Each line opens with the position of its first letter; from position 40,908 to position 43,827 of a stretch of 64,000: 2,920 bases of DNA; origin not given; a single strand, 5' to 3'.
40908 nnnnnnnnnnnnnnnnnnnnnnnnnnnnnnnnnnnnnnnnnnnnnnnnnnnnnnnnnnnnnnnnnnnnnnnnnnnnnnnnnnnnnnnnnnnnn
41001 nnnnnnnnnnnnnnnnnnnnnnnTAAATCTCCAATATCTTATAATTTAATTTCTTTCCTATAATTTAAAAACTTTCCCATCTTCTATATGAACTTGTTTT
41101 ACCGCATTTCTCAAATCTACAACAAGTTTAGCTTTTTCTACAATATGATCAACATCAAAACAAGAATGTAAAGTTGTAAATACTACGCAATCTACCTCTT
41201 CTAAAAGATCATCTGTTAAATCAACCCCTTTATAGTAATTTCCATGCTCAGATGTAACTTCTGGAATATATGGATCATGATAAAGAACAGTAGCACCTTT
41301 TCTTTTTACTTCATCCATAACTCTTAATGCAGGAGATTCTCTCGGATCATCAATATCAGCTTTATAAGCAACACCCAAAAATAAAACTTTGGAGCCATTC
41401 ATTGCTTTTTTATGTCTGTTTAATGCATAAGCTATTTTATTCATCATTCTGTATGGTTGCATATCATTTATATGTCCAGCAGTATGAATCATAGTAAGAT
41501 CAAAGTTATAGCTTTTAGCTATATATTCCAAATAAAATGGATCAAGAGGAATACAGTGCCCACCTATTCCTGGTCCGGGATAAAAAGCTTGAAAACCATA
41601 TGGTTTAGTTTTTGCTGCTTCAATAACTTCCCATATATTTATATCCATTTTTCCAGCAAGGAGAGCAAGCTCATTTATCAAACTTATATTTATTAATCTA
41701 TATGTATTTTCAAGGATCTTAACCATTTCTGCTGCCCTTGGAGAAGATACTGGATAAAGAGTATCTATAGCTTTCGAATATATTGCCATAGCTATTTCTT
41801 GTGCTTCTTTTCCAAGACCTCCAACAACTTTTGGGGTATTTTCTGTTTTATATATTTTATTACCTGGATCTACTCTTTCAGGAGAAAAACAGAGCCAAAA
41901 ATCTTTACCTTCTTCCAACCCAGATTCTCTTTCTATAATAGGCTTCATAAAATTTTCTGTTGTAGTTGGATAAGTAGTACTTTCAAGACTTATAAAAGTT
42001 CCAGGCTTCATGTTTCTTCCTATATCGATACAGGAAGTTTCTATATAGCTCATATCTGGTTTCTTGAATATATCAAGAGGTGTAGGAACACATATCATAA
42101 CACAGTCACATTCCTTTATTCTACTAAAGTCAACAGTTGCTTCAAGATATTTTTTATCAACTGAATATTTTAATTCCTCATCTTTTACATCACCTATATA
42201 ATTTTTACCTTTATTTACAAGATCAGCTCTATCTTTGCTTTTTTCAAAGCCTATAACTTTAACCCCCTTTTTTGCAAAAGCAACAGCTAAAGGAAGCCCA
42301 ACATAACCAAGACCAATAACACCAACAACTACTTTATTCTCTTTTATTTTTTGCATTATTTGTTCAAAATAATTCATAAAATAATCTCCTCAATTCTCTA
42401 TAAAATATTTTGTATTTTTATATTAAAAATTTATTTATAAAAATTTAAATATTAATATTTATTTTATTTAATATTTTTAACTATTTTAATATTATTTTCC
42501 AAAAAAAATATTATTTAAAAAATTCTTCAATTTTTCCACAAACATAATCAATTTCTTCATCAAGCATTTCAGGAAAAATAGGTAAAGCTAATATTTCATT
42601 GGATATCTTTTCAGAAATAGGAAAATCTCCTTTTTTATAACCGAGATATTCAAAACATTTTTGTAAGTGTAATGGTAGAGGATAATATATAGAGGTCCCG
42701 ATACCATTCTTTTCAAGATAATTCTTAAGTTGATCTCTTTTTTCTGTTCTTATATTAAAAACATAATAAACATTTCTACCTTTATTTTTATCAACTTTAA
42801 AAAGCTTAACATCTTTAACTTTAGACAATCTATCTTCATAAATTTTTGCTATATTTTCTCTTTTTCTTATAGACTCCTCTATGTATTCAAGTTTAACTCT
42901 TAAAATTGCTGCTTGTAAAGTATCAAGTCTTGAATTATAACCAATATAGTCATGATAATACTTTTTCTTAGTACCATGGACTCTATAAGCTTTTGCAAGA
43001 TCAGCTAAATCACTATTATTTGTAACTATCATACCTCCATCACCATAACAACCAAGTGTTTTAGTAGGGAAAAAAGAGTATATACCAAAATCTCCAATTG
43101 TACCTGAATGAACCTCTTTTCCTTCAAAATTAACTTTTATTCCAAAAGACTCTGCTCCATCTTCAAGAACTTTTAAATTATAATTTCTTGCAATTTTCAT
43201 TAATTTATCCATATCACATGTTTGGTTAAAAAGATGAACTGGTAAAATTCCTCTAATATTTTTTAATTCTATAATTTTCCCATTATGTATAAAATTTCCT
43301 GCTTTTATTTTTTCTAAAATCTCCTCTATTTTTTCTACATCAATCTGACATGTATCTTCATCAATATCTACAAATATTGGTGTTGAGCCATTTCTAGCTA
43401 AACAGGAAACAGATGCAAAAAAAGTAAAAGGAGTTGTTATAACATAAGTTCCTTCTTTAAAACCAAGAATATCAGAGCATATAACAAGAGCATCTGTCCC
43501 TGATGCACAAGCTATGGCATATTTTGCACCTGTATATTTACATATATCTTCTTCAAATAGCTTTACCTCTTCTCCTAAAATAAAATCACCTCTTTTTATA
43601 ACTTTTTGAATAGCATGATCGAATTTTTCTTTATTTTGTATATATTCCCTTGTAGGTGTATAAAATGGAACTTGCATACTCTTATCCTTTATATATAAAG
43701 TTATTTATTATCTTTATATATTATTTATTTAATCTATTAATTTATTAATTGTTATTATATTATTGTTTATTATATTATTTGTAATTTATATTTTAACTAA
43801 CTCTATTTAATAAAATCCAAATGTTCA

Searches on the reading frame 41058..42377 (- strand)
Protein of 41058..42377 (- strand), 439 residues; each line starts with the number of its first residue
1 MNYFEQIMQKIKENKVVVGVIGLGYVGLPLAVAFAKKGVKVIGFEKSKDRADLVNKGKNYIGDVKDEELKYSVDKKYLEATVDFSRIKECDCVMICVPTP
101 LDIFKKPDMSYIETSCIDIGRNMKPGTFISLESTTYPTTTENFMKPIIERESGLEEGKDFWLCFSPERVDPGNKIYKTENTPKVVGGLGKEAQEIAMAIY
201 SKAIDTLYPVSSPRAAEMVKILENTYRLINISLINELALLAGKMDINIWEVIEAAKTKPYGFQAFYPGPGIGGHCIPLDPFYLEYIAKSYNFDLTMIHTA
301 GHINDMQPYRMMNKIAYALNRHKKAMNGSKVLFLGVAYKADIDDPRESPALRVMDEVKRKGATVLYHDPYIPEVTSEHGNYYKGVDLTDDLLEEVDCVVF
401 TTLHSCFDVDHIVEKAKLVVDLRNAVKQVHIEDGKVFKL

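Call 6: search_protein_families(library=pfam, proteins=[window:41058-42377:-], max_evalue=0.1)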
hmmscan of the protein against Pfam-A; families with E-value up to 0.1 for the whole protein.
window:41058-42377:- (439 aa): 9 families
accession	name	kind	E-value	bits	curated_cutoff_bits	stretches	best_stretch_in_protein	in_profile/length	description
PF03721.20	UDPG_MGDP_dh_N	-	9.7e-40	136.6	27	1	18-194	3-181/187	UDP-glucose/GDP-mannose dehydrogenase family, NAD binding domain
PF00984.24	UDPG_MGDP_dh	-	1.7e-30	105.4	25.4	1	214-305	1-93/94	UDP-glucose/GDP-mannose dehydrogenase family, central domain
PF03720.21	UDPG_MGDP_dh_C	-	7.5e-22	78.1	30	1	333-427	2-102/103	UDP-glucose/GDP-mannose dehydrogenase family, UDP binding domain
PF03446.21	NAD_binding_2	-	7.3e-08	33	21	1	18-147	2-107/161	NAD binding domain of 6-phosphogluconate dehydrogenase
PF02826.25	2-Hacid_dh_C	-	1.8e-05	24.7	25.1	1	14-52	35-73/178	D-isomer specific 2-hydroxyacid dehydrogenase, NAD binding domain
PF02737.24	3HCDH_N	-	0.00034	21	22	1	18-102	2-91/180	3-hydroxyacyl-CoA dehydrogenase, NAD binding domain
PF02558.23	ApbA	-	0.0025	17.9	22.2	1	18-98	1-75/150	Ketopantoate reductase PanE/ApbA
PF01210.29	NAD_Gly3P_dh_N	-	0.015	15.7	23.1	1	18-99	2-79/158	NAD-dependent glycerol-3-phosphate dehydrogenase N-terminus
PF03807.23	F420_oxidored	-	0.092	13.8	21.6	0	18-58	2-44/94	NADP oxidoreductase coenzyme F420-dependent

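Call 14: search_protein_families(library=ncbifam, proteins=[window:41058-42377:-], max_evalue=0.01)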
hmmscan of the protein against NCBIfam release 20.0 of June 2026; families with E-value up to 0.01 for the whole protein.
window:41058-42377:- (439 aa): 12 families
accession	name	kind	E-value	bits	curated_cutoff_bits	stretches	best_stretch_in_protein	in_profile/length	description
TIGR03026.1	NDP-sugDHase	subfamily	6.8e-126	420.3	189.8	1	18-424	3-413/413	nucleotide sugar dehydrogenase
NF040825.1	UDPMaNacDH_Arch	equivalog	1.3e-81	274.6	750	1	18-428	3-403/418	UDP-N-acetyl-D-mannosamine dehydrogenase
NF008286.0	PRK11064.1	equivalog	2.8e-73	246.9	459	1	17-423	5-416/420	UDP-N-acetyl-D-mannosamine dehydrogenase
NF011729.0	PRK15182.1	equivalog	7.6e-63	212.7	592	1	15-374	6-362/425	Vi polysaccharide biosynthesis UDP-N-acetylglucosamine C-6 dehydrogenase TviB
NF041297.1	UDPGDh_AglM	equivalog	2.9e-54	184.6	670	1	18-428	3-419/429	UDP-glucose 6-dehydrogenase AglM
NF047673.2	TeichurnBiosyTuaD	equivalog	1.9e-41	142.6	700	1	18-428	4-416/439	UDP-glucose 6-dehydrogenase TuaD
NF011631.0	PRK15057.1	equivalog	2.5e-14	53.2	757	1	19-373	4-341/388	UDP-glucose 6-dehydrogenase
NF004939.0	PRK06292.1-1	equivalog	0.0012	17.6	435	1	18-76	175-234/476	dihydrolipoyl dehydrogenase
NF005650.0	PRK07417.1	equivalog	0.0014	18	290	0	17-99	3-68/281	prephenate/arogenate dehydrogenase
TIGR03911.1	pyrrolys_PylD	equivalog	0.0048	16.1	150.05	1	11-76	143-203/266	3-methylornithyl-N6-L-lysine dehydrogenase PylD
NF004783.0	PRK06129.1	equivalog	0.0068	15.8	347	0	18-54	5-41/315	3-hydroxyacyl-CoA dehydrogenase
NF043037.1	ThreonDh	equivalog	0.0073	15.8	350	0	16-61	3-49/297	L-threonate dehydrogenase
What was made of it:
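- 41058..42377 (-): UDP-N-acetyl-hexosamine 6-dehydrogenase family (WbpA-like). TIGR03026 420 bits (call 14).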

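Call 27: search_solved_structures(query=window:41058-42377:-, max_evalue=1e-20)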
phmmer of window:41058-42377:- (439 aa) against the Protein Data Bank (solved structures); distinct sequences matched with E-value up to 1e-20: 11.
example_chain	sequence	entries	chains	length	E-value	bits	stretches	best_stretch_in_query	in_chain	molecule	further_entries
3g79_A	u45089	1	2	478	3.6e-64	220.2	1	17-408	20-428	NDP-N-acetyl-D-galactosaminuronic acid dehydrogenase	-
4r16_A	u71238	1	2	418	2.8e-63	217.3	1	18-429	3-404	418aa long hypothetical UDP-N-acetyl-D-mannosaminuronic acid dehydrogenase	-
3ojl_A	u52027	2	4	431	6.4e-56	193.1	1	19-428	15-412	Cap5O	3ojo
4xr9_A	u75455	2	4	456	4.5e-39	137.6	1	18-407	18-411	CalS8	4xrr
3vtf_A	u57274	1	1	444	1e-36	129.8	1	18-426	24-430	UDP-glucose 6-dehydrogenase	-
1mfz_A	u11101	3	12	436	3.6e-32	114.8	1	18-371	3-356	GDP-mannose 6-dehydrogenase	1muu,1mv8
4a7p_A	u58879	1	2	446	2.2e-28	102.4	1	15-431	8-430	UDP-GLUCOSE DEHYDROGENASE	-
3gg2_A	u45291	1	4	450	5.4e-28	101.1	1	18-373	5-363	Sugar dehydrogenase, UDP-glucose/GDP-mannose dehydrogenase family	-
2y0e_A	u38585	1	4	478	6.6e-23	84.3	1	18-373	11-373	UDP-GLUCOSE DEHYDROGENASE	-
2y0c_A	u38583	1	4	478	1.2e-21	80.2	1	18-373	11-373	UDP-GLUCOSE DEHYDROGENASE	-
2y0d_A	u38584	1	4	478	1.2e-21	80.2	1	18-373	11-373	UDP-GLUCOSE DEHYDROGENASE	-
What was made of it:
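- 41058..42377 (-): PDB 3G79, 4R16 and Cap5O (call 27).
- On Wbp/Wlb UDP-ManNAc3NAcA pathway locus: The dehydrogenase matches UDP-ManNAc/GalNAc-type dehydrogenases below the equivalog cut-offs (calls 14, 27).
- Checked: 41058-42377 is a UDP-HexNAc-type 6-dehydrogenase (calls 14, 27).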

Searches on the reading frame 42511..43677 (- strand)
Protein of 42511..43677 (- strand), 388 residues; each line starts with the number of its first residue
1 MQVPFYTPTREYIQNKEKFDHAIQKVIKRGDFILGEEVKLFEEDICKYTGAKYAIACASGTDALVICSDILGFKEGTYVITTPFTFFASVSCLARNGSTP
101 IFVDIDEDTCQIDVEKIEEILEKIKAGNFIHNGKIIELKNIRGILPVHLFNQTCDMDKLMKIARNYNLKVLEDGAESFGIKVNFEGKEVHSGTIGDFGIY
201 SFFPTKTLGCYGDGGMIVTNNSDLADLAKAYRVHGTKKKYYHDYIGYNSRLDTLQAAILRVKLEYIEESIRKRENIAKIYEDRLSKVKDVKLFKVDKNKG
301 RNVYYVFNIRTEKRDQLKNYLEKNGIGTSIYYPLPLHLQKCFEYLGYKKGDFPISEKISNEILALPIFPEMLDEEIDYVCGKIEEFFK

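Call 6: search_protein_families(library=pfam, proteins=[window:42511-43677:-], max_evalue=0.1)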
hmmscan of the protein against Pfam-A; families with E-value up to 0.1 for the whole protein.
window:42511-43677:- (388 aa): 4 families
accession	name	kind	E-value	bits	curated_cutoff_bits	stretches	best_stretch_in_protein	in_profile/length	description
PF01041.23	DegT_DnrJ_EryC1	-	9.4e-107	357.8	19.8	1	16-383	4-359/360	DegT/DnrJ/EryC1/StrS aminotransferase family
PF00155.27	Aminotran_1_2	-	1.3e-05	25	19.7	1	39-129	45-145/361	Aminotransferase class I and II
PF01212.27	Beta_elim_lyase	-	0.00018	21.4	27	1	38-175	34-170/288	Beta-eliminating lyase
PF00266.25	Aminotran_5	-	0.045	13.1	21.5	0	265-327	272-334/371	Aminotransferase class-V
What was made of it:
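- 42511..43677 (-): DegT-family sugar aminotransferase (WbpE-like). Pfam DegT 9e-107 (call 6).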

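Call 14: search_protein_families(library=ncbifam, proteins=[window:42511-43677:-], max_evalue=0.01)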
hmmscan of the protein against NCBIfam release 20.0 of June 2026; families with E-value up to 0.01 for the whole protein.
window:42511-43677:- (388 aa): 8 families
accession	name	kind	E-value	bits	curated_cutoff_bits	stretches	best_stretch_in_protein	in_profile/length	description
TIGR04181.1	NHT_00031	hypoth_equivalog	2.8e-69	233.7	420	1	34-366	28-357/359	LegC family aminotransferase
TIGR03588.1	PseC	equivalog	1.2e-68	231.8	423.5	1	21-386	15-379/380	UDP-4-amino-4,6-dideoxy-N-acetyl-beta-L-altrosamine transaminase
NF008687.0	PRK11706.1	equivalog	6e-54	183.2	375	1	21-387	15-374/375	dTDP-4-amino-4,6-dideoxygalactose transaminase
NF008658.2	PRK11658.1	equivalog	6.6e-46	156.7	631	1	21-386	18-376/379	UDP-4-amino-4-deoxy-L-arabinose aminotransferase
TIGR02379.1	ECA_wecE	subfamily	1.5e-42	145.7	434.85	1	19-387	17-375/376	dTDP-4-amino-4,6-dideoxy-D-glucose transaminase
TIGR04427.1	PLP_DesI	equivalog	9.3e-42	143.5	650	1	37-381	53-377/390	dTDP-4-dehydro-6-deoxyglucose aminotransferase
NF011936.0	PRK15407.1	equivalog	8e-38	130.3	423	2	34-235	63-251/440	lipopolysaccharide biosynthesis protein RfbH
NF006810.0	PRK09331.1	subfamily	0.00012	21.1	301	1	37-192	66-214/397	Sep-tRNA:Cys-tRNA synthetase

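Call 26: search_solved_structures(query=window:42511-43677:-, max_evalue=1e-20)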
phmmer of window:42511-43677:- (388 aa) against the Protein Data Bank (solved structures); distinct sequences matched with E-value up to 1e-20: 44.
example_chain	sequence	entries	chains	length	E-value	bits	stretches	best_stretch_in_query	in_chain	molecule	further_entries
7b0d_A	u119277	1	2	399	5e-97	328.6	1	3-386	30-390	Glutamine--scyllo-inositol transaminase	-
3frk_A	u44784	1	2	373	2.5e-83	283.5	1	6-384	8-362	QdtB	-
7n63_A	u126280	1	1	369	1.2e-70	241.8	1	16-387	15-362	Putative aminotransferase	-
3nyu_A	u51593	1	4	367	6.9e-69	236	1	11-383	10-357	Aminotransferase WbpE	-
3nu7_A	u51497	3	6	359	8e-69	235.8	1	11-382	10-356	Aminotransferase WbpE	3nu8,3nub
8e75_A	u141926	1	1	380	2.7e-68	234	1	14-381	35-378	DegT/DnrJ/EryC1/StrS aminotransferase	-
8e77_A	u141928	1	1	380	2.7e-68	234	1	14-381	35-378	DegT/DnrJ/EryC1/StrS aminotransferase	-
3nys_A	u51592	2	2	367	4.7e-68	233.2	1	11-383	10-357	Aminotransferase WbpE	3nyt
4qgr_A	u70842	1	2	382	4.7e-68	233.2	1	17-386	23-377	DegT/DnrJ/EryC1/StrS aminotransferase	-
5u1z_A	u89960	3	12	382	5.4e-66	226.5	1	19-379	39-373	Putative aminotransferase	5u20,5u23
5u21_A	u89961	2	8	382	2.7e-65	224.2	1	19-379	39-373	Putative aminotransferase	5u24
3uwc_A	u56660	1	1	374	1.3e-61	212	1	1-387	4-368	Nucleotide-sugar aminotransferase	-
2oga_A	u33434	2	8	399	2.9e-59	204.3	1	2-372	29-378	Transaminase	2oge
3bn1_A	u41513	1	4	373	2.8e-46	161.6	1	35-385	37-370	Perosamine synthetase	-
7kz3_A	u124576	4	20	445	2.9e-46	161.5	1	22-380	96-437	Aminotransferase class I/II-fold pyridoxal phosphate-dependent enzyme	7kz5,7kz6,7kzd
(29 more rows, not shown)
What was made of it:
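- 42511..43677 (-): PDB 7B0D 329 bits, QdtB 284 bits, WbpE 236 bits (call 26).
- On Wbp/Wlb UDP-ManNAc3NAcA pathway locus: The DegT protein hits WbpE at 236 bits but 7B0D (329) and QdtB (284) score better (call 26).
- Checked: 42511-43677 is a DegT-family aminotransferase (call 26).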
